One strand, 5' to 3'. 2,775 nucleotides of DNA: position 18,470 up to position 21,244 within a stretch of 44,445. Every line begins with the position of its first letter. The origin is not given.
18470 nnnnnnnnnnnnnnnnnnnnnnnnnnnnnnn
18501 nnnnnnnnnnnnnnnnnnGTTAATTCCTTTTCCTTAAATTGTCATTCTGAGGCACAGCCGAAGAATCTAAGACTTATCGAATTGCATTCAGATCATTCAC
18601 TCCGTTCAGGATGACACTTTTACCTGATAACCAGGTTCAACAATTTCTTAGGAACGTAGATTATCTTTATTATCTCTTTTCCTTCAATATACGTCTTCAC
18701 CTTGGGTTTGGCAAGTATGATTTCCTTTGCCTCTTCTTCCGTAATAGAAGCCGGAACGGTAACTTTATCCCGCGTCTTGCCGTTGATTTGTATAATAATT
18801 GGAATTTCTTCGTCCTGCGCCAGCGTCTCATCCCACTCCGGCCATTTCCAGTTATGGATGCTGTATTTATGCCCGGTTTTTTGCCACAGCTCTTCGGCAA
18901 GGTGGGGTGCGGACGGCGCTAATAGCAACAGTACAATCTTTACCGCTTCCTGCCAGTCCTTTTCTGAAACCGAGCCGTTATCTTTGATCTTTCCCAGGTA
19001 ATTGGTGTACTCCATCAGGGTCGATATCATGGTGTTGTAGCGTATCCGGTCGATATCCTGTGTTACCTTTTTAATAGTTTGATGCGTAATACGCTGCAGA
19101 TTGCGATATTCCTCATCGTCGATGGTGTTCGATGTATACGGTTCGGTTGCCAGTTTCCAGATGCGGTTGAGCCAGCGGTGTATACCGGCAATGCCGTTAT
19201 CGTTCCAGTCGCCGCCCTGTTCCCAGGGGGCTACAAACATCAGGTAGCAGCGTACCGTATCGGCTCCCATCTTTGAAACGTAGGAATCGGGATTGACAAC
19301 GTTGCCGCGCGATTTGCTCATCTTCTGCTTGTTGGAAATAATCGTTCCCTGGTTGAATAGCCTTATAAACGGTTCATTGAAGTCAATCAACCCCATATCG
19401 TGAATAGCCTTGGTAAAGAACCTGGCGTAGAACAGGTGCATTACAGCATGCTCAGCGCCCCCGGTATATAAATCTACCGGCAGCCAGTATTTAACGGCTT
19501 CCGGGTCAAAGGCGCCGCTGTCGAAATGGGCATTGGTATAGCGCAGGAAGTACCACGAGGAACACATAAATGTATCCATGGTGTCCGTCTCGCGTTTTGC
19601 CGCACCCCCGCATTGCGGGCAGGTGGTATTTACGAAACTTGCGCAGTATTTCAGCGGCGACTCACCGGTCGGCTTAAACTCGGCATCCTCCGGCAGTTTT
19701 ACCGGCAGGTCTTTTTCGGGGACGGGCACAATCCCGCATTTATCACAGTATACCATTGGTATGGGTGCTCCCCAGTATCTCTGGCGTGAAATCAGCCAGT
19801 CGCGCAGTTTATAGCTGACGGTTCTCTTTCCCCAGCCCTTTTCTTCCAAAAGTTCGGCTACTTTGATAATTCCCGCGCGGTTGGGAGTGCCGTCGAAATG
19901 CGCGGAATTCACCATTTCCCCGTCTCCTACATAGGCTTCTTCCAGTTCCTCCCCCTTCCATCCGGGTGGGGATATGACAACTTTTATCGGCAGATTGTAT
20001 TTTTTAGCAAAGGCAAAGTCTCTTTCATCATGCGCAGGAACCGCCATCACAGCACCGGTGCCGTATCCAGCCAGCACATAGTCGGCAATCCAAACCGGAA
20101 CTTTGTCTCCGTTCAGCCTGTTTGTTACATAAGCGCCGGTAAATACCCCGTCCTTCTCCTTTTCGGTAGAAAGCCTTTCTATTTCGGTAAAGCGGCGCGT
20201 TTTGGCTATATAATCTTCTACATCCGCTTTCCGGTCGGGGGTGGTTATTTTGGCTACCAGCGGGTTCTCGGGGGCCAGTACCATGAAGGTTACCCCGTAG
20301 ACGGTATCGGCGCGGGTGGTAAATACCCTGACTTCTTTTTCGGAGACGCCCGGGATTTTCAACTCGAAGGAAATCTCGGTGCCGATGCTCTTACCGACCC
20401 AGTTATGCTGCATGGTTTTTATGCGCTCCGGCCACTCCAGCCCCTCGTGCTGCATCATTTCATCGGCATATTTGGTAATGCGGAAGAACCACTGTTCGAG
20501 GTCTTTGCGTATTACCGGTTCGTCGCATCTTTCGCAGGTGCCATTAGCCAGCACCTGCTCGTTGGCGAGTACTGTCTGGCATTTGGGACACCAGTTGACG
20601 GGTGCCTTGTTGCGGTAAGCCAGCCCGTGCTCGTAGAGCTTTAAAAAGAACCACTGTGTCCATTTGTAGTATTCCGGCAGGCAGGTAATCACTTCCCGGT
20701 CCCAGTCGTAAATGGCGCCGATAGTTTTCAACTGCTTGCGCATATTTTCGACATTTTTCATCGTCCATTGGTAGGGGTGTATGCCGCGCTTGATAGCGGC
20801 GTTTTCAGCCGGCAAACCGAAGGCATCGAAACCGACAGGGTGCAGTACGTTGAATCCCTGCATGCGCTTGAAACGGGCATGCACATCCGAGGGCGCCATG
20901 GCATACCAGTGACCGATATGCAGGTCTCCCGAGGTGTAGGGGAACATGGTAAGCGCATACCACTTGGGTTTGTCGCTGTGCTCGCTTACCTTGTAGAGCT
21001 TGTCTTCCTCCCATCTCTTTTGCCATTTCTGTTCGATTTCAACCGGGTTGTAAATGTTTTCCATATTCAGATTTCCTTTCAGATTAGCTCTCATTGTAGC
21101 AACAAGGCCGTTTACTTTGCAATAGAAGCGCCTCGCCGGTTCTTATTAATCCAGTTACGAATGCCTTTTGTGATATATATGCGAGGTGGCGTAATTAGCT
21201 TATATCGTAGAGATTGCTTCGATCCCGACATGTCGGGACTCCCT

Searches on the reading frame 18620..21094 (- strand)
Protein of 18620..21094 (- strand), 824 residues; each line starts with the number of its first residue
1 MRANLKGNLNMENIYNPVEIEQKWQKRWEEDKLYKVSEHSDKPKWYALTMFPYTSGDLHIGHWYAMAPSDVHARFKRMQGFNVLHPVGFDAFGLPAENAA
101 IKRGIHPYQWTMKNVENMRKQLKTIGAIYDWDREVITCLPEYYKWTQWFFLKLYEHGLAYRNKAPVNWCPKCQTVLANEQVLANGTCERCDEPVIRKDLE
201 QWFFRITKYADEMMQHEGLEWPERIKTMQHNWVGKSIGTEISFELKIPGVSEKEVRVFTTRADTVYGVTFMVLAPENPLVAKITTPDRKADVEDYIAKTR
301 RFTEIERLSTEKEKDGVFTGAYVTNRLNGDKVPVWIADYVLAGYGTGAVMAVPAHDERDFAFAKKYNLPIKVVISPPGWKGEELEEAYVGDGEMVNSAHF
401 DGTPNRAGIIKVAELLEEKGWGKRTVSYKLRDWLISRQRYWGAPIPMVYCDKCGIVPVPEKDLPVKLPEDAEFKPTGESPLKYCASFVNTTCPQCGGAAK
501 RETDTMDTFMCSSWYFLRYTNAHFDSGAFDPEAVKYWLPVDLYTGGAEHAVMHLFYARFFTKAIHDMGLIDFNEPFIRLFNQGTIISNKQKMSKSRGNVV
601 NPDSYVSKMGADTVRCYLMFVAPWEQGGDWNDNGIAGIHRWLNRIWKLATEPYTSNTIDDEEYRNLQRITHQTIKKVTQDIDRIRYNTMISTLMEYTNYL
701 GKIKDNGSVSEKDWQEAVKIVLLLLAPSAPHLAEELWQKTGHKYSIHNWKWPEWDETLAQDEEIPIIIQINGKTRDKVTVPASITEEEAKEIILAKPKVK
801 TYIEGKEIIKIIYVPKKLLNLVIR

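Call 99: search_protein_families(library=pfam, proteins=[window:18620-21094:-], max_evalue=0.0001)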
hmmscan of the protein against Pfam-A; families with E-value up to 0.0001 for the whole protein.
window:18620-21094:- (824 aa): 4 families
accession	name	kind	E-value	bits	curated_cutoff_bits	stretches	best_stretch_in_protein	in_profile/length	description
PF13603.12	tRNA-synt_1_2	-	1.6e-65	220.5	25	1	230-416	1-184/185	Leucyl-tRNA synthetase, editing domain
PF00133.28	tRNA-synt_1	-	1.7e-52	179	22.7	2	23-233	1-225/414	tRNA synthetases class I (I, L, M and V)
PF09334.17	tRNA-synt_1g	-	1.7e-35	123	20.1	2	49-192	5-144/391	tRNA synthetases class I (M)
PF08264.19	Anticodon_1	-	1.2e-21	77.6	25.1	1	669-787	7-145/148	Anticodon-binding domain of tRNA ligase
